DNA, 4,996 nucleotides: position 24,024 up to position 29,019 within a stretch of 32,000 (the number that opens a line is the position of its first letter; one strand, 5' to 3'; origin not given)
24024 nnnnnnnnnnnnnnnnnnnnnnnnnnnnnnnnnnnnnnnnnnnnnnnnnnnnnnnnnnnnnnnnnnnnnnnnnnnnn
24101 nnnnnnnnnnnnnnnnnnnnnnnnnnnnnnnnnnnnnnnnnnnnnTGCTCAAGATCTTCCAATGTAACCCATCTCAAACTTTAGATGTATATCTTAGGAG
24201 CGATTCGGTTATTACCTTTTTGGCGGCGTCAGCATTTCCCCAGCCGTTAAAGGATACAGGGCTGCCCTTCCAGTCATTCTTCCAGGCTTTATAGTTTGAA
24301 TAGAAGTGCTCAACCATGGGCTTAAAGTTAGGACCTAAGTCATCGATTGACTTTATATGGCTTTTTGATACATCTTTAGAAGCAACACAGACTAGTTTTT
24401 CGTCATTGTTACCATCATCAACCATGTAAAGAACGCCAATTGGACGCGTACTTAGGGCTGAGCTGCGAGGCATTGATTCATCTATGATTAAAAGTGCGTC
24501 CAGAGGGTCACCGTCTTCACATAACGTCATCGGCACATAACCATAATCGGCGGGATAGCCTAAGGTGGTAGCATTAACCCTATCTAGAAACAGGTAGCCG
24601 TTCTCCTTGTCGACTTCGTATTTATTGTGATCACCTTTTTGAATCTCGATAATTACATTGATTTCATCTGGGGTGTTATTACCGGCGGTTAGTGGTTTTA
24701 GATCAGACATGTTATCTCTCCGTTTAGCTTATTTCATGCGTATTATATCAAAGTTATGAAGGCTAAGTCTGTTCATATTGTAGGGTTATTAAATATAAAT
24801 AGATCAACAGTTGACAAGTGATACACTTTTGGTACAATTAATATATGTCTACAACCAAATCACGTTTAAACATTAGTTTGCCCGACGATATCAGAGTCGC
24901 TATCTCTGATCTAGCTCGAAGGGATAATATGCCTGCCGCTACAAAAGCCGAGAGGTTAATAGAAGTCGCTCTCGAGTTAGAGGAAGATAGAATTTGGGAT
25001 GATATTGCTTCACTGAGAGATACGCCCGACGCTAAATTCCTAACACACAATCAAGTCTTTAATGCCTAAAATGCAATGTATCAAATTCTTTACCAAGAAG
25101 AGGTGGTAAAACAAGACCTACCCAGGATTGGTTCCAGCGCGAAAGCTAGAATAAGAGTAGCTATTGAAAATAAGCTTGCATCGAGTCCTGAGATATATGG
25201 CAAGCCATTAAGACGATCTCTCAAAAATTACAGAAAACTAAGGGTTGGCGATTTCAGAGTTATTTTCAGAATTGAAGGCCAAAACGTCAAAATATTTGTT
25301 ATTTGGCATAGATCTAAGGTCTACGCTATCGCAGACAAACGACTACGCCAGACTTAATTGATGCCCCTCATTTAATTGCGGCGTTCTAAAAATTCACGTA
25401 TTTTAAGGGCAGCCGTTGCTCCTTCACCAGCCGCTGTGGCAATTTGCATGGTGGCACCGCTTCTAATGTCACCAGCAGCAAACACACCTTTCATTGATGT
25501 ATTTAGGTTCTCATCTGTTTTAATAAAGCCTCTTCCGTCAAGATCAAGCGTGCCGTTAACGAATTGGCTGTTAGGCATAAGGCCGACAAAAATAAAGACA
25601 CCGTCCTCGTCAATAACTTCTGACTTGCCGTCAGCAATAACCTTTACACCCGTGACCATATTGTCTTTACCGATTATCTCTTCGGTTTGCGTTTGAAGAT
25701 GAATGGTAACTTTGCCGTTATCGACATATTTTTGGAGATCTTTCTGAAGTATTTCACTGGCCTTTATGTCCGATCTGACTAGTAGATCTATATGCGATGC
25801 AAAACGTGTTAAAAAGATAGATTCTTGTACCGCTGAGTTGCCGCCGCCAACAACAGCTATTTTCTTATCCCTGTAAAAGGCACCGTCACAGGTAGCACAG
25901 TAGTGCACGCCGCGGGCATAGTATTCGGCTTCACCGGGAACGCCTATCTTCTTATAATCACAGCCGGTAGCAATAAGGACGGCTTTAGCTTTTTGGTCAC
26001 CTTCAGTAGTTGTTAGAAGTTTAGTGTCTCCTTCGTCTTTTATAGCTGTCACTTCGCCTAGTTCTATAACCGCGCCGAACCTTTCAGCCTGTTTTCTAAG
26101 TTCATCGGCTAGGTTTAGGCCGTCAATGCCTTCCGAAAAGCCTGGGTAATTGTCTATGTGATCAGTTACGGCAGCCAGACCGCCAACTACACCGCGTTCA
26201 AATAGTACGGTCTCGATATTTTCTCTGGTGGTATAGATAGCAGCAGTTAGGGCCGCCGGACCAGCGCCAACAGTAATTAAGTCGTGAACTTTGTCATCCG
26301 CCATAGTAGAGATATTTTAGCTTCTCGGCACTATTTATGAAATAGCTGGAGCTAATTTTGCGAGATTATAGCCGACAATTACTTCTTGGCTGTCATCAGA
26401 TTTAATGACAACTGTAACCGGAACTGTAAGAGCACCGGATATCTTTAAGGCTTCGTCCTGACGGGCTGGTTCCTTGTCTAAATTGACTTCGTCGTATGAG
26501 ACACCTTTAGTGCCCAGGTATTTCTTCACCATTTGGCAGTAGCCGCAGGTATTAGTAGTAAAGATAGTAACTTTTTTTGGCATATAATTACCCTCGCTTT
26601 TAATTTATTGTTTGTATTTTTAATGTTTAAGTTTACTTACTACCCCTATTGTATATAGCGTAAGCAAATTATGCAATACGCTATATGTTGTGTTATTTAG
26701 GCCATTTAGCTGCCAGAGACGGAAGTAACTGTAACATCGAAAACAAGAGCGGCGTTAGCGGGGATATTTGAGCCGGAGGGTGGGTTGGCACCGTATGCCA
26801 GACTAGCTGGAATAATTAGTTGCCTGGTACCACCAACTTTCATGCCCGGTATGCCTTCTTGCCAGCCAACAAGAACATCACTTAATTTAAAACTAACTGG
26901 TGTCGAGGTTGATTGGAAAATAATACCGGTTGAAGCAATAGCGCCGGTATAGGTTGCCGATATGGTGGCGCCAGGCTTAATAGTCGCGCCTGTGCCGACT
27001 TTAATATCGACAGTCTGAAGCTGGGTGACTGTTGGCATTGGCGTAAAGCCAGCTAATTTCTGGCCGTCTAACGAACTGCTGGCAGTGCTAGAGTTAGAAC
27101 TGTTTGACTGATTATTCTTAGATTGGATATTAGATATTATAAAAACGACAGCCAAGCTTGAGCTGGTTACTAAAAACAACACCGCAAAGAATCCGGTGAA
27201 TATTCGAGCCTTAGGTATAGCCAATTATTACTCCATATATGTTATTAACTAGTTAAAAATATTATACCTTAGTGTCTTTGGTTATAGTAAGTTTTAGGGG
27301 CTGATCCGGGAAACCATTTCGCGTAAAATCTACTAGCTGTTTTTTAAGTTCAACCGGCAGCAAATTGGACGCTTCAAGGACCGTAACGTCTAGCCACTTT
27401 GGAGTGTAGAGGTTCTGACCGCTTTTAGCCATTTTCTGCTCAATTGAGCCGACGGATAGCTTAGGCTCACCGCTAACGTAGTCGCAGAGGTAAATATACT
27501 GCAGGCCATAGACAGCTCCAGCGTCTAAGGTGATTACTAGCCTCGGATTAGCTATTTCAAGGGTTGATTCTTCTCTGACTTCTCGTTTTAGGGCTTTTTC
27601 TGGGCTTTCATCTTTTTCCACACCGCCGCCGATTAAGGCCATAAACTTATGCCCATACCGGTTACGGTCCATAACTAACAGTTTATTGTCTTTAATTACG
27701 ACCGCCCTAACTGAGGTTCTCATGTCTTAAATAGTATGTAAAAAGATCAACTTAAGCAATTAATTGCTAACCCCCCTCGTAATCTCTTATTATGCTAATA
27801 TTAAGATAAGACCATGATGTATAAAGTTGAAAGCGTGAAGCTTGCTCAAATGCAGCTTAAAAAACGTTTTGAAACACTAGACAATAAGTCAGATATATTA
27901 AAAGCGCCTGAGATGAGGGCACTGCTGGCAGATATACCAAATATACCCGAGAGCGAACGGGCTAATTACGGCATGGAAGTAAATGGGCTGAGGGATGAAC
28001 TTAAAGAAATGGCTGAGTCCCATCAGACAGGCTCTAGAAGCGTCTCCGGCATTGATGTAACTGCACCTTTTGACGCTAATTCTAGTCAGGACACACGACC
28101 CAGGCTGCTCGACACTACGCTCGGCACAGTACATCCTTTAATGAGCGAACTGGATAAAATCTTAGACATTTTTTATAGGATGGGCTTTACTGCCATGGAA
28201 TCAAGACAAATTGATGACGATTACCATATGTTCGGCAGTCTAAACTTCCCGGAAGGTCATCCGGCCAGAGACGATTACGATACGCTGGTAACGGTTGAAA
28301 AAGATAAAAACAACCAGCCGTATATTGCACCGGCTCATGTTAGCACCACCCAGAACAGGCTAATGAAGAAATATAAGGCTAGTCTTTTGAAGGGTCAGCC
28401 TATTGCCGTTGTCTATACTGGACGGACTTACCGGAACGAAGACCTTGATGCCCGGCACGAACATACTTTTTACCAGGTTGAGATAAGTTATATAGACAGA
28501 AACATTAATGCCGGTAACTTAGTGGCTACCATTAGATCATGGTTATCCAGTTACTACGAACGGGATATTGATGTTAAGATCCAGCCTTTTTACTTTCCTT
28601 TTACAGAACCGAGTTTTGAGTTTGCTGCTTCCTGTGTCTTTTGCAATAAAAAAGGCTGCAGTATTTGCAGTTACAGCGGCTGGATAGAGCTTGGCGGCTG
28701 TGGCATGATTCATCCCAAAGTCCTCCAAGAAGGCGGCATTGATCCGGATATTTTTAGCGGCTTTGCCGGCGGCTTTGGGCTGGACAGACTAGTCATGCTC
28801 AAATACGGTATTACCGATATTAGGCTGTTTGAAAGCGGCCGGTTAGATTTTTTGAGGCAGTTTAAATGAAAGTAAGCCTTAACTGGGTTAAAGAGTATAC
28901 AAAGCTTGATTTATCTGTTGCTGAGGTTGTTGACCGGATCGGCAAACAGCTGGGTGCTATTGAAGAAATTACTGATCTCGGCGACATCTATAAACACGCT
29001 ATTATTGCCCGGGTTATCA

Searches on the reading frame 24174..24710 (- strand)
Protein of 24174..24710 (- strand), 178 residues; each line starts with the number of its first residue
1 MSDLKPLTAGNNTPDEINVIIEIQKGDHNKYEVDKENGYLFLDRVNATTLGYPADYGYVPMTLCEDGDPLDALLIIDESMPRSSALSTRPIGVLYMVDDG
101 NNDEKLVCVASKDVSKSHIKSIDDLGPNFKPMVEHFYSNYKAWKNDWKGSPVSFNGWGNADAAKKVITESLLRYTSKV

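Call 72: search_protein_families(library=pfam, proteins=[window:24174-24710:-], max_evalue=0.001)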
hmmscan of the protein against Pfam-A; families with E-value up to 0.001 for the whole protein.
window:24174-24710:- (178 aa): 1 family
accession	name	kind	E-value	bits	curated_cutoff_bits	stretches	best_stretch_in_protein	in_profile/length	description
PF00719.24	Pyrophosphatase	-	2.3e-46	157.8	23.5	1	19-174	1-152/153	Inorganic pyrophosphatase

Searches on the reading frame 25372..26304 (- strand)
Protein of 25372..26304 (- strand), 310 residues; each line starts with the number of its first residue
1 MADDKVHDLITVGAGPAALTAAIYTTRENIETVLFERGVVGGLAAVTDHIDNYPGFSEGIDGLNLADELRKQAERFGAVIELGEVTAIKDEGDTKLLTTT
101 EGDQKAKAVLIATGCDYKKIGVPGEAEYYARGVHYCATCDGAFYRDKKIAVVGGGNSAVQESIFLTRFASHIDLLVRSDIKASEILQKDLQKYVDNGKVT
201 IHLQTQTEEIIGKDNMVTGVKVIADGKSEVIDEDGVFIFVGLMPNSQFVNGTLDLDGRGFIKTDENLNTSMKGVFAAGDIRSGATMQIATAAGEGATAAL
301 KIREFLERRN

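Call 72: search_protein_families(library=pfam, proteins=[window:25372-26304:-], max_evalue=0.001)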
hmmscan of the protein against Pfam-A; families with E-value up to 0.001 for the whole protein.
window:25372-26304:- (310 aa): 8 families
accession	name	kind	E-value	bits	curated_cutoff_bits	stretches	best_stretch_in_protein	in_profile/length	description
PF07992.20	Pyr_redox_2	-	3.1e-44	152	26.1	1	8-295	2-291/291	Pyridine nucleotide-disulphide oxidoreductase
PF13738.12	Pyr_redox_3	-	1.5e-23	84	30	1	61-278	79-305/305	Pyridine nucleotide-disulphide oxidoreductase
PF00070.33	Pyr_redox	-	7.2e-10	39.7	22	1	148-222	1-79/82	Pyridine nucleotide-disulphide oxidoreductase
PF01266.30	DAO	-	1e-06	29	27.9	1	60-120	146-209/353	FAD dependent oxidoreductase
PF13434.12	Lys_Orn_oxgnase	-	0.00011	21.9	21.3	0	5-37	1-34/339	L-lysine 6-monooxygenase/L-ornithine 5-monooxygenase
PF00890.30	FAD_binding_2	-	0.00013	21.7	20.4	0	8-41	1-34/414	FAD binding domain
PF12831.13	FAD_oxidored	-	0.00035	20.4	27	0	8-45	1-39/416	FAD dependent oxidoreductase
PF01946.23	Thi4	-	0.00046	19.9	26.2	1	6-42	17-54/235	Thi4 family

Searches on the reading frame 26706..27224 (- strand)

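Call 72: search_protein_families(library=pfam, proteins=[window:26706-27224:-], max_evalue=0.001)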
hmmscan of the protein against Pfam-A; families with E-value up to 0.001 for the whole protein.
window:26706-27224:- (172 aa): 1 family
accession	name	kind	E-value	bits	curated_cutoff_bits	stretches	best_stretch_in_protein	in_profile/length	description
PF00254.34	FKBP_C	-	5.4e-21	75.1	21.1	1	81-166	4-93/94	FKBP-type peptidyl-prolyl cis-trans isomerase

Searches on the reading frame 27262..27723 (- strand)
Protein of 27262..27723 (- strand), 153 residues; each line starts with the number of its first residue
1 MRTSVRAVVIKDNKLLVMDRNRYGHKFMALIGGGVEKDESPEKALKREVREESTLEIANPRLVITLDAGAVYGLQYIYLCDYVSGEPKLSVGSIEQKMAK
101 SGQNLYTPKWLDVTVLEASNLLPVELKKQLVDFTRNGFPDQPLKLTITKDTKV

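Call 72: search_protein_families(library=pfam, proteins=[window:27262-27723:-], max_evalue=0.001)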
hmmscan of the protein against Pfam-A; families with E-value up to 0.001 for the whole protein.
window:27262-27723:- (153 aa): 1 family
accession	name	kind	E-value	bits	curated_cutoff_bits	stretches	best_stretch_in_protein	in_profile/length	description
PF00293.34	NUDIX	-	1.1e-10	42.1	21.1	1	3-67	4-70/134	NUDIX domain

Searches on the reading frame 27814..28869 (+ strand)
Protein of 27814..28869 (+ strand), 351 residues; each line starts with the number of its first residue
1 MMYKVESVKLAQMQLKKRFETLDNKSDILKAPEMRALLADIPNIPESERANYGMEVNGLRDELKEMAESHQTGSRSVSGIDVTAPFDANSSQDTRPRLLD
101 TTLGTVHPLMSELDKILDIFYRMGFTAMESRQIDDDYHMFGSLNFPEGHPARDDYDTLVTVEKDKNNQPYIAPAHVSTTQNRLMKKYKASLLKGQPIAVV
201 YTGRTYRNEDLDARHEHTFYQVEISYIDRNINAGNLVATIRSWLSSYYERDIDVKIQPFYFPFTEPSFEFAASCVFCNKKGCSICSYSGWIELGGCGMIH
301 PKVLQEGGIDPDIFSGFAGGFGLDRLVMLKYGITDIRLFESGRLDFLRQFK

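Call 72: search_protein_families(library=pfam, proteins=[window:27814-28869:+], max_evalue=0.001)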
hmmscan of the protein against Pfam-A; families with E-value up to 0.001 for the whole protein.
window:27814-28869:+ (351 aa): 2 families
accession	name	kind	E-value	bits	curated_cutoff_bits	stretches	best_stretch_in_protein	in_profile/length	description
PF01409.25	tRNA-synt_2d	-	7.1e-68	229.2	19.8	1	102-350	12-246/246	tRNA synthetases class II core domain (F)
PF00152.25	tRNA-synt_2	-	0.0004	20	25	0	199-228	94-125/308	tRNA synthetases class II (D, K and N)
